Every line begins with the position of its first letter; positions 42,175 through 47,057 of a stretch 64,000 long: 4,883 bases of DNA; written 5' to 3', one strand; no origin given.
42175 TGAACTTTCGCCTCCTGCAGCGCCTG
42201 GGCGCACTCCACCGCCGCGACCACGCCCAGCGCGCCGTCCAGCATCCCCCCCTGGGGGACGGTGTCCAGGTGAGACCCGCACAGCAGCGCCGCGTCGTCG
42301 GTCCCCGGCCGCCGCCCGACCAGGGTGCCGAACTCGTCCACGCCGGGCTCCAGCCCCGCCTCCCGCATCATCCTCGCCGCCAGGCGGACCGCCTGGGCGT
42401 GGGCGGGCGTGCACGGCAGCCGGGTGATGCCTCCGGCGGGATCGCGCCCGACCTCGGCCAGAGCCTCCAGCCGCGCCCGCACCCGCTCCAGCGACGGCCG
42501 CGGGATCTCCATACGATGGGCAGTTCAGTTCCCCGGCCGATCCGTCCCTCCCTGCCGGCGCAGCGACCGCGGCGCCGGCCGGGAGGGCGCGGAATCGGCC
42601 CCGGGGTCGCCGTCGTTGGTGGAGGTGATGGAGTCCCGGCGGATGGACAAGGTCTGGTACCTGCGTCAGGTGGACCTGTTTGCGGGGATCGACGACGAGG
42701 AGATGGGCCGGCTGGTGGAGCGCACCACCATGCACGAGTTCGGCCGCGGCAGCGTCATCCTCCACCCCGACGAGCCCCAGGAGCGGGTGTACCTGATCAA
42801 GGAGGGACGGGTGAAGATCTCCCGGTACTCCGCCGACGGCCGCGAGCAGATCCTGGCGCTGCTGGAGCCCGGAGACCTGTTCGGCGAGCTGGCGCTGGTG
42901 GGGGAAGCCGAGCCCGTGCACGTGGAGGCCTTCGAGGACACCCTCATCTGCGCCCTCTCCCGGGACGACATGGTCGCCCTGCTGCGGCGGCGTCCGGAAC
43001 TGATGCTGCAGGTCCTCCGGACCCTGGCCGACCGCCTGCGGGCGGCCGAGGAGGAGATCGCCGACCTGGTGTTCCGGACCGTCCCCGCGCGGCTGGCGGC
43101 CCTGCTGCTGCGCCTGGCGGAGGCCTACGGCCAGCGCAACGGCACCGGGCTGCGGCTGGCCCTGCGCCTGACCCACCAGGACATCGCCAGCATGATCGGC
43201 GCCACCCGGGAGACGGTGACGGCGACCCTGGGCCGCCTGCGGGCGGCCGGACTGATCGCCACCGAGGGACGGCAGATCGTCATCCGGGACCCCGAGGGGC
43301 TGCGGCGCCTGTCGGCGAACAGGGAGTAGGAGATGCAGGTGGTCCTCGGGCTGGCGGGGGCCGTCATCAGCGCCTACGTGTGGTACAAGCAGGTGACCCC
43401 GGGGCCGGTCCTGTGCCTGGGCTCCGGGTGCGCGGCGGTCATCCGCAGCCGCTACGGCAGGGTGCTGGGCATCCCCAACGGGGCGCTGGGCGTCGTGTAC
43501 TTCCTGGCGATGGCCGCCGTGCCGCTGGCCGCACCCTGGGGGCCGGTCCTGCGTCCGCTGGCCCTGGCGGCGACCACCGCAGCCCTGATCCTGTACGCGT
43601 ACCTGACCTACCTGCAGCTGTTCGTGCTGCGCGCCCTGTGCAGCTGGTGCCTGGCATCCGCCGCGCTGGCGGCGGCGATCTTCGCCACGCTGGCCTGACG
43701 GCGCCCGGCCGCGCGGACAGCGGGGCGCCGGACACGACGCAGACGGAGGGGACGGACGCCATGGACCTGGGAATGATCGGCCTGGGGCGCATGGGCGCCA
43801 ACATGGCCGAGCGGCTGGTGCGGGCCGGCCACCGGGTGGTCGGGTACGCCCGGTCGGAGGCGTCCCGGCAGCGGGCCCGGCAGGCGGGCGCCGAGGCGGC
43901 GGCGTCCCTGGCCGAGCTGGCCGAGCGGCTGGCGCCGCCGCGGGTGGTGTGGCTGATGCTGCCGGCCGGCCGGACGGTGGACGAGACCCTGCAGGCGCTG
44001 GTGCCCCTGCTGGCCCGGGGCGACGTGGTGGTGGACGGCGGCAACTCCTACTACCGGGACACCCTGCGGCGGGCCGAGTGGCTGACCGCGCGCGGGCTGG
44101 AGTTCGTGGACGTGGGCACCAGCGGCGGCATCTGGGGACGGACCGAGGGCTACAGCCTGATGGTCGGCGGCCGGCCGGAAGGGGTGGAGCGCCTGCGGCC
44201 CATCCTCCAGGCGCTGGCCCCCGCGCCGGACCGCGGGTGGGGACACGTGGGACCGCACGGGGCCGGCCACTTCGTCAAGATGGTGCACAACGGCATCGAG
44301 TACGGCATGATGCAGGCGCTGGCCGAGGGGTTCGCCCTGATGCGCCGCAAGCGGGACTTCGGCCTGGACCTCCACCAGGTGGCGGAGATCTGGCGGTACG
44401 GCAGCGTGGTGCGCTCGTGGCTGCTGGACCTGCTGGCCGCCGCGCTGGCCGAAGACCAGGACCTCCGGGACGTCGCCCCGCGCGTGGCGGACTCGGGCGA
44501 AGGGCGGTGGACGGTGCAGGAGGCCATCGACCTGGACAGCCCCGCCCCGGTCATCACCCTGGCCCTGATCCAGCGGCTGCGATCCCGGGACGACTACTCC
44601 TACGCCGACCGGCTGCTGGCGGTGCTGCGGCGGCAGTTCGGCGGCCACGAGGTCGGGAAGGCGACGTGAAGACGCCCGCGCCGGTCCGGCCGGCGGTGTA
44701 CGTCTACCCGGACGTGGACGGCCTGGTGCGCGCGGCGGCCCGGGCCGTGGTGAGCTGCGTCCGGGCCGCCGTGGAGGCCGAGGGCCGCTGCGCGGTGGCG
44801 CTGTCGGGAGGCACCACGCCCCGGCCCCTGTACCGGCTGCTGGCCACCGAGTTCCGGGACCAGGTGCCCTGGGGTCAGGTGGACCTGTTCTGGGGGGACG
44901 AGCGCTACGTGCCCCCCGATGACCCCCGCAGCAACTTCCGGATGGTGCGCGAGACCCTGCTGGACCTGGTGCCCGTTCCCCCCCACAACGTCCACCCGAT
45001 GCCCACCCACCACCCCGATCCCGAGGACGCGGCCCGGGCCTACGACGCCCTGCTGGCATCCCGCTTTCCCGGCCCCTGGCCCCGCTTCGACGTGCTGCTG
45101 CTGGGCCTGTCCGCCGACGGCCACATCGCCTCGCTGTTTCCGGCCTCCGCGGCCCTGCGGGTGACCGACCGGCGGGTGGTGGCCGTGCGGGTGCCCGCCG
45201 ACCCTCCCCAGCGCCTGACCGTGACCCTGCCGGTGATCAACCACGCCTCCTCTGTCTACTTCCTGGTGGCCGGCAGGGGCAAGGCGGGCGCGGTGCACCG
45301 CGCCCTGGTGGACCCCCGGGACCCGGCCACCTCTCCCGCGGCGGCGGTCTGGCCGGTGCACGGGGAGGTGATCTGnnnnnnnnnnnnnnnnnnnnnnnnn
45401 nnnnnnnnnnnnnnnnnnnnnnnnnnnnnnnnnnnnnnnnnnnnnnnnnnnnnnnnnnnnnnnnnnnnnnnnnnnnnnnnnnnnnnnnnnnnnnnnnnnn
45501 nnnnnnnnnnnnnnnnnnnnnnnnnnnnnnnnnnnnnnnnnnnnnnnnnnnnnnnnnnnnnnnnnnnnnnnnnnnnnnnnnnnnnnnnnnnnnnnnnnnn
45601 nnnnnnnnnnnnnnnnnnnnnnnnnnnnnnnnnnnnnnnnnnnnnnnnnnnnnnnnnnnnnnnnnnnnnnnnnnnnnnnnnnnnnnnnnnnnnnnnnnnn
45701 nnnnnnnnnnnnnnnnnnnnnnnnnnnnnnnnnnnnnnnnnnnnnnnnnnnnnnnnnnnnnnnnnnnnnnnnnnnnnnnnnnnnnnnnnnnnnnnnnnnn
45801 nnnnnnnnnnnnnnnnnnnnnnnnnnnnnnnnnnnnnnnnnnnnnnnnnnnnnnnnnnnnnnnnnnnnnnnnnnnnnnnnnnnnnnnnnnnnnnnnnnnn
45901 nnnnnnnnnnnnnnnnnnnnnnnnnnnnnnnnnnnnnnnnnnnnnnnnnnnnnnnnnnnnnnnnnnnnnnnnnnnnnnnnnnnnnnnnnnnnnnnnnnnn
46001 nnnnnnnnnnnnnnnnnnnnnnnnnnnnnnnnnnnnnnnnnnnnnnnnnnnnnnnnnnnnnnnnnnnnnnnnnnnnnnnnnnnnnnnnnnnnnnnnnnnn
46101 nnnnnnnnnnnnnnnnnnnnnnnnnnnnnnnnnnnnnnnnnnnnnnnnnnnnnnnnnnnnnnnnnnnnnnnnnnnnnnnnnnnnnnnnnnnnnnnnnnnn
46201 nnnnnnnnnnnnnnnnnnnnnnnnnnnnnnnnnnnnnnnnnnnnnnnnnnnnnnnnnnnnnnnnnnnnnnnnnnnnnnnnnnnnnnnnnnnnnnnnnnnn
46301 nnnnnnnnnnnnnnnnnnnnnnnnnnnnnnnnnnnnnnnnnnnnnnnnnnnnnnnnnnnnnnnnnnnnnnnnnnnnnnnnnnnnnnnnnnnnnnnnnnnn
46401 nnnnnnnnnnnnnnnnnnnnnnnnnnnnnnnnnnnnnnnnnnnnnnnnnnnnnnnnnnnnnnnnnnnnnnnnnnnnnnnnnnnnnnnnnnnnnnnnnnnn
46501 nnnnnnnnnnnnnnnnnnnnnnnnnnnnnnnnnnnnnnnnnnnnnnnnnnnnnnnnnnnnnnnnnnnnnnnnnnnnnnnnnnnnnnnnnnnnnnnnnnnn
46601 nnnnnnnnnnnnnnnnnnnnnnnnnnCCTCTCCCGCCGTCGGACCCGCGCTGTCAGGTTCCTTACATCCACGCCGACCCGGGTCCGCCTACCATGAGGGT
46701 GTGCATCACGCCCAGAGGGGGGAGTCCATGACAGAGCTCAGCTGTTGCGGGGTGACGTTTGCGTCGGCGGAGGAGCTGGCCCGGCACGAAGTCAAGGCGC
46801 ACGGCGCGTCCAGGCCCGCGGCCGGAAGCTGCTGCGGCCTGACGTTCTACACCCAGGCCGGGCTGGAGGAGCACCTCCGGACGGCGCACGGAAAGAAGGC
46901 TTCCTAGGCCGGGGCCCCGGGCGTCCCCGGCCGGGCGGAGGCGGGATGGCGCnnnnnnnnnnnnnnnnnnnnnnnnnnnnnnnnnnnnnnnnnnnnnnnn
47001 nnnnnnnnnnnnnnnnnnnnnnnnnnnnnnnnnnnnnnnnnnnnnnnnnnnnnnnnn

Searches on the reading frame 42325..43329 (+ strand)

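Call 45: search_protein_families(library=ncbifam, proteins=[window:42325-43329:+], max_evalue=0.001)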
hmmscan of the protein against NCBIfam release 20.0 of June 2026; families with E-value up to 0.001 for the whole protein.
window:42325-43329:+ (334 aa): 14 families
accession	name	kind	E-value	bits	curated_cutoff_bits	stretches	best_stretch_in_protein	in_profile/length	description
NF053664.1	TransRegPtrACyano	equivalog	5.2e-29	101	300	1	152-321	27-191/196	Crp/Fnr family transcriptional regulator PtrA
TIGR03697.1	NtcA_cyano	equivalog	1.3e-28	100.1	244.95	1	142-326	1-188/193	global nitrogen regulator NtcA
NF008732.0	PRK11753.1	equivalog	8.6e-28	97.3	266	1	124-321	13-211/214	cAMP-activated global transcriptional regulator CRP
NF010499.0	PRK13918.1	equivalog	3.6e-25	88.7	274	1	138-332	16-203/205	CRP/FNR family transcriptional regulator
NF050806.1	TransRegFixKCaul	equivalog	1.8e-23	83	300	1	131-330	20-214/215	transcriptional regulator FixK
NF008365.0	PRK11161.1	subfamily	2.4e-23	82.7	228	1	138-332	51-245/250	fumarate/nitrate reduction transcriptional regulator Fnr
NF006901.0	PRK09392.1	equivalog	1.3e-21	77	211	1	111-331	7-222/236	transcriptional activator FtrB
NF045989.1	TransRegFnrLRhodb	equivalog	2e-17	63.2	300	1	114-326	16-231/245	transcriptional regulator FnrL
NF052518.1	TransRegLdrP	equivalog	1.4e-15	57.9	300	1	136-328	1-186/195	transcriptional regulator LdrP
NF050815.1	TransActFtrBCaul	equivalog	1.2e-14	54.2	300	1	110-331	8-224/251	transcriptional activator FtrB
NF041163.2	encap_f2b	equivalog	1.9e-12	47.1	400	1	113-238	73-201/450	family 2B encapsulin nanocompartment shell protein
NF058543.1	ActPatMycb56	equivalog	8.5e-09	34.7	460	1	117-240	2-124/317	acetyltransferase Pat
NF007707.0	PRK10402.1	subfamily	4.1e-07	29.8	180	1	132-265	29-163/226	transcriptional regulator YeiL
TIGR03896.1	cyc_nuc_ocin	subfamily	4.3e-07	29.6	161.05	1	112-237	138-265/317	bacteriocin-type transport-associated protein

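Call 87: search_protein_families(library=pfam, proteins=[window:42325-43329:+], max_evalue=0.01)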
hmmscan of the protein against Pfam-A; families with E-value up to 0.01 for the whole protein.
window:42325-43329:+ (334 aa): 4 families
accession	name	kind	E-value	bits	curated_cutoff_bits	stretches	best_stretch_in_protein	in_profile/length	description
PF00027.35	cNMP_binding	-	3.1e-22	78.8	27.5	1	137-222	2-88/89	Cyclic nucleotide-binding domain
PF13545.12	HTH_Crp_2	-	5.6e-22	77.9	27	1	255-329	1-70/70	Crp-like helix-turn-helix domain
PF00325.26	Crp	-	4.6e-11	42.7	21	1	280-311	1-32/32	Bacterial regulatory proteins, crp family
PF13412.12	HTH_24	-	0.0079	16.2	21.9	0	281-311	17-47/48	Winged helix-turn-helix DNA-binding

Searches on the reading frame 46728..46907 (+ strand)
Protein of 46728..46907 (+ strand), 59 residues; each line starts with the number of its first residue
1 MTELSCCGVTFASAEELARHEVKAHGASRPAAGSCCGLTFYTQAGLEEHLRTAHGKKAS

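Call 45: search_protein_families(library=ncbifam, proteins=[window:46728-46907:+], max_evalue=0.001)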
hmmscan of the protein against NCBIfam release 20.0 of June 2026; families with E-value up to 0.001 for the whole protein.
window:46728-46907:+ (59 aa): 0 families

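Call 87: search_protein_families(library=pfam, proteins=[window:46728-46907:+], max_evalue=0.01)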
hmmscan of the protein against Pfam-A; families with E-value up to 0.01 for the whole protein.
window:46728-46907:+ (59 aa): 6 families
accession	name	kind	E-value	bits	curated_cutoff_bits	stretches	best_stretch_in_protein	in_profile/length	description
PF00096.32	zf-C2H2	-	3.4e-07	30.8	25.2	1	36-54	6-23/23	Zinc finger, C2H2 type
PF13894.12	zf-C2H2_4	-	6.1e-05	23.8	27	0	6-25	5-24/24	C2H2-type zinc finger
PF23949.1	TSTD2_N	-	0.00033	20.9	27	0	32-56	32-56/70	TSTD2 protein N-terminal domain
PF23612.1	zf-C2H2_ZN142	-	0.0011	19.2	27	0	34-56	4-26/27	ZN142 C2H2 zinc finger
PF16622.11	zf-C2H2_11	-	0.0017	18.4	27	0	7-20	10-23/29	zinc-finger C2H2-type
PF12874.13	zf-met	-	0.0052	17.5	21.2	0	35-51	5-21/25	Zinc-finger of C2H2 type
